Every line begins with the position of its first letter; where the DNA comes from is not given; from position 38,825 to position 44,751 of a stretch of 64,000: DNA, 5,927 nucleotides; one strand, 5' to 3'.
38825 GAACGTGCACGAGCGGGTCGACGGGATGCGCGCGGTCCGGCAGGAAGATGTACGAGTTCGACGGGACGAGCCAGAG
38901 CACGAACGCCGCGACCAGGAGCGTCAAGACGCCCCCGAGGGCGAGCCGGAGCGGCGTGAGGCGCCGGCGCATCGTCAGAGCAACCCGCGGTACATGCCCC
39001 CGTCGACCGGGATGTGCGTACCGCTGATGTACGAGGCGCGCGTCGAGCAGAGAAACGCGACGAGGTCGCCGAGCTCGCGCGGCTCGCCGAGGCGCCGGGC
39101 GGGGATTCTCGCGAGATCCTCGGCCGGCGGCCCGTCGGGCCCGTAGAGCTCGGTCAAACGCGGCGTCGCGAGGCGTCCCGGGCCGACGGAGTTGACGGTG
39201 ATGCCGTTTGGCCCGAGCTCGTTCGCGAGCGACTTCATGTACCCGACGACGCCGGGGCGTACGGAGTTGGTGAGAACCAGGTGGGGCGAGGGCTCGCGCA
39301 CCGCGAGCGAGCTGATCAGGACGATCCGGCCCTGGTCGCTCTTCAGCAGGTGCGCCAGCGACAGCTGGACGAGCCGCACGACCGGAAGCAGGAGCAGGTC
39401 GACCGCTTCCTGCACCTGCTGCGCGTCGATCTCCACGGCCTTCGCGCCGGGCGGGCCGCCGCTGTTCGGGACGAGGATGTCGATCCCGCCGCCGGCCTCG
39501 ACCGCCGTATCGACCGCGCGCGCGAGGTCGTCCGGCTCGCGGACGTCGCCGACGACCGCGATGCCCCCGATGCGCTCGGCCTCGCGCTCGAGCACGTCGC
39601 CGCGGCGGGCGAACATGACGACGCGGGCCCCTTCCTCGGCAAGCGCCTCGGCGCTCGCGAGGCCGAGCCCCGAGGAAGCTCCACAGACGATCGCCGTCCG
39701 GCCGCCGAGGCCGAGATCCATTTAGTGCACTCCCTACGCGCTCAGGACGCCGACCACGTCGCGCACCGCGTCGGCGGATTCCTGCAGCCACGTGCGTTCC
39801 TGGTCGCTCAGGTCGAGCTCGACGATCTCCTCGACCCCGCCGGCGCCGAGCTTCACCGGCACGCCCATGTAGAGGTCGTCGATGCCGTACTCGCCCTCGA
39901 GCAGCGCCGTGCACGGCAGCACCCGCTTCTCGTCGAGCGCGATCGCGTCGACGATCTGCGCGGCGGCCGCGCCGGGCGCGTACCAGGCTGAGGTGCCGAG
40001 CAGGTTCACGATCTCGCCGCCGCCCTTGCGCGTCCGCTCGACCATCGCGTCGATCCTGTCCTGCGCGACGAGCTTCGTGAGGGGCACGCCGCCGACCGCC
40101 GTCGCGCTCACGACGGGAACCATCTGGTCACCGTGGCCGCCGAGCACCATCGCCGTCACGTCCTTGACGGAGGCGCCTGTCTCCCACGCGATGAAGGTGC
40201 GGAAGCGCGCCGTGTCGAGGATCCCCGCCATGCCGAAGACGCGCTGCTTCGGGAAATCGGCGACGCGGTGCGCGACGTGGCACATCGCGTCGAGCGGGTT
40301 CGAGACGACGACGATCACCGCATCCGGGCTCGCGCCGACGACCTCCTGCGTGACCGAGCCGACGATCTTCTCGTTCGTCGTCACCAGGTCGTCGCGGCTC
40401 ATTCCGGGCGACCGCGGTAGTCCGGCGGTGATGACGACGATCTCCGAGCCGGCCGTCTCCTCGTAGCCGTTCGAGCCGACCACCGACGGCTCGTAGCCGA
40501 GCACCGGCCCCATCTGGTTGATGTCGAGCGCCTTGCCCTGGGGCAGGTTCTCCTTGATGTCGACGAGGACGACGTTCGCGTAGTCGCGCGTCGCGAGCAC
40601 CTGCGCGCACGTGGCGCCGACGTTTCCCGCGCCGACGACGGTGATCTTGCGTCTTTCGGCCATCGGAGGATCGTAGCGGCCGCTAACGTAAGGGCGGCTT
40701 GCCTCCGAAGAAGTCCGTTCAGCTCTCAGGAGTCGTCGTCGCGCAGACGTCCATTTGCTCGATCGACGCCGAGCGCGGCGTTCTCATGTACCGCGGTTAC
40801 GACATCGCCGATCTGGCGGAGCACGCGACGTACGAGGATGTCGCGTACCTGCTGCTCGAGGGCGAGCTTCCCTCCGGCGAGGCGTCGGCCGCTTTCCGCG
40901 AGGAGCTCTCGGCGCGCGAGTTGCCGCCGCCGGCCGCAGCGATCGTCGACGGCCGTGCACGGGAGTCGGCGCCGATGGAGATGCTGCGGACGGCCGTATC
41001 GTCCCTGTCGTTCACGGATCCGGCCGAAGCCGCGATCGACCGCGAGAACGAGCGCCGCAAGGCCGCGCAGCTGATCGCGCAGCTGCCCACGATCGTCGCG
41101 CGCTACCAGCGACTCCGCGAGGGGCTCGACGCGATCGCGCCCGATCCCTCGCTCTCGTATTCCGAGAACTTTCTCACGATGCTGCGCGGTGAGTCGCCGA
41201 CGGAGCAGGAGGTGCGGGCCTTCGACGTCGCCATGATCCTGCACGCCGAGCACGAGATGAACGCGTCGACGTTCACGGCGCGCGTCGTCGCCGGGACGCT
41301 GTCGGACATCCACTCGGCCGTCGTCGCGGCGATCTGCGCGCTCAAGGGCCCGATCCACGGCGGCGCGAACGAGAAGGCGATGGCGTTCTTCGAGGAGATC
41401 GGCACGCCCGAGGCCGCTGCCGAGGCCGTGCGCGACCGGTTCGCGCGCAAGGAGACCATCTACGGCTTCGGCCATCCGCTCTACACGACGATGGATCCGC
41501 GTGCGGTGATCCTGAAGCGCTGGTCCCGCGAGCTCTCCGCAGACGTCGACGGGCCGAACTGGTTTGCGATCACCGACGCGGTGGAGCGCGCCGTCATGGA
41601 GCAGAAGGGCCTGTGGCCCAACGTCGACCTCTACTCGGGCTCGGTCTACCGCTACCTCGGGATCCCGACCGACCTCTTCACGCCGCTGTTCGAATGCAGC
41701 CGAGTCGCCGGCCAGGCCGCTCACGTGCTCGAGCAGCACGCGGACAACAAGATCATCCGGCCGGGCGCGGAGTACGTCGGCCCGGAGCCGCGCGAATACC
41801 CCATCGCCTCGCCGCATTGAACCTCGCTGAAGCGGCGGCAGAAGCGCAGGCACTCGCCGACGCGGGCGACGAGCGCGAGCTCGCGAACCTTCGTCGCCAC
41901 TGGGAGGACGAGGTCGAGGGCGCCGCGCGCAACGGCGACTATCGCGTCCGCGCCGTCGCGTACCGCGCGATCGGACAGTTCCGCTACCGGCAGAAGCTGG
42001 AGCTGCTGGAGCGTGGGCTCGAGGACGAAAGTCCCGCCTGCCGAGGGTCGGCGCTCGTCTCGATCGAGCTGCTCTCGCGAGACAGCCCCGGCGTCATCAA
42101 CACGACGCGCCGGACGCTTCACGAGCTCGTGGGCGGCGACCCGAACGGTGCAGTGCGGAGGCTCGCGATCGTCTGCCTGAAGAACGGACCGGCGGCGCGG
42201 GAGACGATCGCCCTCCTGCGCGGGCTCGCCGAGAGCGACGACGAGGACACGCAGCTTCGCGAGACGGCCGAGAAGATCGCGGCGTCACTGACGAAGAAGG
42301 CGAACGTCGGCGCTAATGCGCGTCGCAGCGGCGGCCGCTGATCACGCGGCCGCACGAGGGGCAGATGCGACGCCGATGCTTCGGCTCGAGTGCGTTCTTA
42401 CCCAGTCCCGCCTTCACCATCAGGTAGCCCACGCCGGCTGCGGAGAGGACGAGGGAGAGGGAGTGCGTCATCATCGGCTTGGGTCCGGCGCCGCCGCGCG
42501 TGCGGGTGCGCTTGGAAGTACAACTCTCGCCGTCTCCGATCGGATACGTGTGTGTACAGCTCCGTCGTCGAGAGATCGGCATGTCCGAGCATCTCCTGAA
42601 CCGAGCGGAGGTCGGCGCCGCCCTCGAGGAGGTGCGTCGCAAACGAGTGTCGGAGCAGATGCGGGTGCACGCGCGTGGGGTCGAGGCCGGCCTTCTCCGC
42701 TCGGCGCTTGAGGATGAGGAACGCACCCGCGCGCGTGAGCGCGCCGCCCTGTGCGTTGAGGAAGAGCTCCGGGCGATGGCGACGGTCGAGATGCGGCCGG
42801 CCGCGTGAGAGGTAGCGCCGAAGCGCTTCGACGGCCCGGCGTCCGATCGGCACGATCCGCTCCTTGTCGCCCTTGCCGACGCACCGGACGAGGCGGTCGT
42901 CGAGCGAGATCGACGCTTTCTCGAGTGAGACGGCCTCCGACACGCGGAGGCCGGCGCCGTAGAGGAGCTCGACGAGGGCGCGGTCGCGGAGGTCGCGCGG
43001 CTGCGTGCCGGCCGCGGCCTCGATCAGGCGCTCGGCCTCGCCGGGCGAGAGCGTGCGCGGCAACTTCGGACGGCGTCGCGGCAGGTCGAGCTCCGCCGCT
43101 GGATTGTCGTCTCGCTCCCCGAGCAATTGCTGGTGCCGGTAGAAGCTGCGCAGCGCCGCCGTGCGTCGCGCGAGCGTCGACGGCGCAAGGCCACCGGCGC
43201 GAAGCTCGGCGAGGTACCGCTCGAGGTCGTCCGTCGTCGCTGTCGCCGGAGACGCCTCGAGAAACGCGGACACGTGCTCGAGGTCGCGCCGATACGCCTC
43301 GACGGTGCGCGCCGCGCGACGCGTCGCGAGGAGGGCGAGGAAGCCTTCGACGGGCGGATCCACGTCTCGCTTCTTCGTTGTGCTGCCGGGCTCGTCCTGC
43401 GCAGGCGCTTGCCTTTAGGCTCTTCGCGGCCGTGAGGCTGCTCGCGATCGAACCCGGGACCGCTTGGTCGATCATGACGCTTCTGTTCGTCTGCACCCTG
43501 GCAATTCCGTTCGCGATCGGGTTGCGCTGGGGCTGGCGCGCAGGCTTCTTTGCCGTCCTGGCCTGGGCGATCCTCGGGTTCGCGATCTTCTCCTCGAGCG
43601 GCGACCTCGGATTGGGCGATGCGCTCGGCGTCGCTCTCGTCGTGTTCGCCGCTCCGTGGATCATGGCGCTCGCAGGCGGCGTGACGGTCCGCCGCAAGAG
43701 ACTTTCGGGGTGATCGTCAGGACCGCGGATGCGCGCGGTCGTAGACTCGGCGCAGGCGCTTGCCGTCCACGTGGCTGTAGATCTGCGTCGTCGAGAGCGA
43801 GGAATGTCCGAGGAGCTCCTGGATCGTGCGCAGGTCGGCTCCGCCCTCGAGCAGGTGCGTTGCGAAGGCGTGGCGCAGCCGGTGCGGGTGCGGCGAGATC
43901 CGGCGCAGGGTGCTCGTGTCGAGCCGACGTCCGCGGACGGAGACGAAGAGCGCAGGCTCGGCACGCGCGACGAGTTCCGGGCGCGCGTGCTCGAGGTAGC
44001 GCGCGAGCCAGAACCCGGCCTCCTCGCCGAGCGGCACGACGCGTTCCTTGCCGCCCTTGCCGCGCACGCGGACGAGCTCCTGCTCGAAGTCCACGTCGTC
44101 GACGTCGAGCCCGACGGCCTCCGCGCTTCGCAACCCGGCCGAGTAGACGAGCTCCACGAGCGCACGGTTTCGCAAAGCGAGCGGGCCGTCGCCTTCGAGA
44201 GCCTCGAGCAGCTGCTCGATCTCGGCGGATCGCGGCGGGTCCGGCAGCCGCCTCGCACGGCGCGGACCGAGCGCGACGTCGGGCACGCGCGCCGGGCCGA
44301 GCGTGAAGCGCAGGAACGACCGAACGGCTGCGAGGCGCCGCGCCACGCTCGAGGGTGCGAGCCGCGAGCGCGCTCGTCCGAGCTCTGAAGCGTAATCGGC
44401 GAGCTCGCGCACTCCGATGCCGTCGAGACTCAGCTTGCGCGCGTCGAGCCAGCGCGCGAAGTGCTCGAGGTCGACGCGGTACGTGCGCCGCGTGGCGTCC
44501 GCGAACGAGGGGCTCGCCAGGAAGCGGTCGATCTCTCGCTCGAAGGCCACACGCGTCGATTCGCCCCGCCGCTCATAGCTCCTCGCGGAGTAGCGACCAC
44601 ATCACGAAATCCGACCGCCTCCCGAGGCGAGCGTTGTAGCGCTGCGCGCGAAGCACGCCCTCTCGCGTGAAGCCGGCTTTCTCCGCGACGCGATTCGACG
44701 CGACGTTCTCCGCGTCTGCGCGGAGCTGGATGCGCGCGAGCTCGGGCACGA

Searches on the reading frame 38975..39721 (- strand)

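Call 84: search_protein_families(library=pfam, proteins=[window:38975-39721:-], max_evalue=0.0001)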
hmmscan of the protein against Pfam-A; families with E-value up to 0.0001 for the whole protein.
window:38975-39721:- (248 aa): 3 families
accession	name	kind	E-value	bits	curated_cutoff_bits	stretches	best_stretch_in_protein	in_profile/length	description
PF13561.12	adh_short_C2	-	8.3e-47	160.2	27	1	14-243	1-235/236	Enoyl-(Acyl carrier protein) reductase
PF00106.31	adh_short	-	3.1e-37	128.4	26.6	1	9-191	2-189/195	short chain dehydrogenase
PF13460.12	NAD_binding_10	-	3.6e-06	27.4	27.2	1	14-184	1-146/184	NAD(P)H-binding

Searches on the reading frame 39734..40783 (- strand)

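Call 84: search_protein_families(library=pfam, proteins=[window:39734-40783:-], max_evalue=0.0001)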
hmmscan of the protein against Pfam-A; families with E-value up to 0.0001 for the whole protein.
window:39734-40783:- (349 aa): 2 families
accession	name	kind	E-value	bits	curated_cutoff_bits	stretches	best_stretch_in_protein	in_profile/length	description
PF00056.29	Ldh_1_N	-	3e-38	131.5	27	1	46-184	2-141/141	lactate/malate dehydrogenase, NAD binding domain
PF02866.23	Ldh_1_C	-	2.5e-33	116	22.6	1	189-341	3-164/174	lactate/malate dehydrogenase, alpha/beta C-terminal domain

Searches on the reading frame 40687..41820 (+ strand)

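Call 84: search_protein_families(library=pfam, proteins=[window:40687-41820:+], max_evalue=0.0001)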
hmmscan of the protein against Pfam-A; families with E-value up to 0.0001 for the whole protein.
window:40687-41820:+ (377 aa): 1 family
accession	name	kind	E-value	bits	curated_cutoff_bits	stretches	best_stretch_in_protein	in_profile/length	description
PF00285.26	Citrate_synt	-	1e-130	436.4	27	1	13-359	2-356/357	Citrate synthase, C-terminal domain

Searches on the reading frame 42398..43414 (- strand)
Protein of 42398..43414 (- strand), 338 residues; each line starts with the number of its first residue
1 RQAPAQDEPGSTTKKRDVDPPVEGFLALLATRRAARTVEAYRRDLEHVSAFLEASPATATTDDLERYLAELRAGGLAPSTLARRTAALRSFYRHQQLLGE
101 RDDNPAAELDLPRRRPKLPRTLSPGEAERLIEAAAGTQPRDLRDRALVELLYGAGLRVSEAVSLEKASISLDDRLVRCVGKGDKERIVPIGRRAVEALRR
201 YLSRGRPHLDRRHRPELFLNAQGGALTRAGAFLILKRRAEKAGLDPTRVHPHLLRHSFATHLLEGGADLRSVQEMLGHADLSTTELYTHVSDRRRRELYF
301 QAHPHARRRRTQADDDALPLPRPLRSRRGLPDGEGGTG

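Call 84: search_protein_families(library=pfam, proteins=[window:42398-43414:-], max_evalue=0.0001)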
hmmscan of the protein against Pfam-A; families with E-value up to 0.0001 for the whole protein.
window:42398-43414:- (338 aa): 3 families
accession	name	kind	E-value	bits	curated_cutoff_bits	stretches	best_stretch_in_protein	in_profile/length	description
PF00589.27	Phage_integrase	-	3.3e-45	154.4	27.1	1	121-292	2-170/172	Phage integrase family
PF02899.23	Phage_int_SAM_1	-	3.4e-15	56.5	22.3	1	23-93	2-77/83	Phage integrase, N-terminal SAM-like domain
PF13495.12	Phage_int_SAM_4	-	2.8e-08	34.5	27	1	31-94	12-77/85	Phage integrase, N-terminal SAM-like domain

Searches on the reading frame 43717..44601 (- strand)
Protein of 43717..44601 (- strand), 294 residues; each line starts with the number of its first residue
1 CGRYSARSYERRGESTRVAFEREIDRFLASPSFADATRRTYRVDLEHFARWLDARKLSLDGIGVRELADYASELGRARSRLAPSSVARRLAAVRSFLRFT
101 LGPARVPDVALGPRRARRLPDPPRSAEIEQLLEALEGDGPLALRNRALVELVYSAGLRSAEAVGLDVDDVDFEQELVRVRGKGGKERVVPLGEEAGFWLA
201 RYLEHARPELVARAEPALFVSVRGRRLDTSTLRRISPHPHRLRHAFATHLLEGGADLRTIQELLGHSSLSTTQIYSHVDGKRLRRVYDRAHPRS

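Call 84: search_protein_families(library=pfam, proteins=[window:43717-44601:-], max_evalue=0.0001)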
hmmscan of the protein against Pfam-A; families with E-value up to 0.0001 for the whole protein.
window:43717-44601:- (294 aa): 2 families
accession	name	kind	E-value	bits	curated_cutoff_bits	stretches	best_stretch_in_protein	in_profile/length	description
PF00589.27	Phage_integrase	-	2.4e-42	145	27.1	1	125-279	5-169/172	Phage integrase family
PF02899.23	Phage_int_SAM_1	-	4.4e-12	46.5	22.3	1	34-99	15-78/83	Phage integrase, N-terminal SAM-like domain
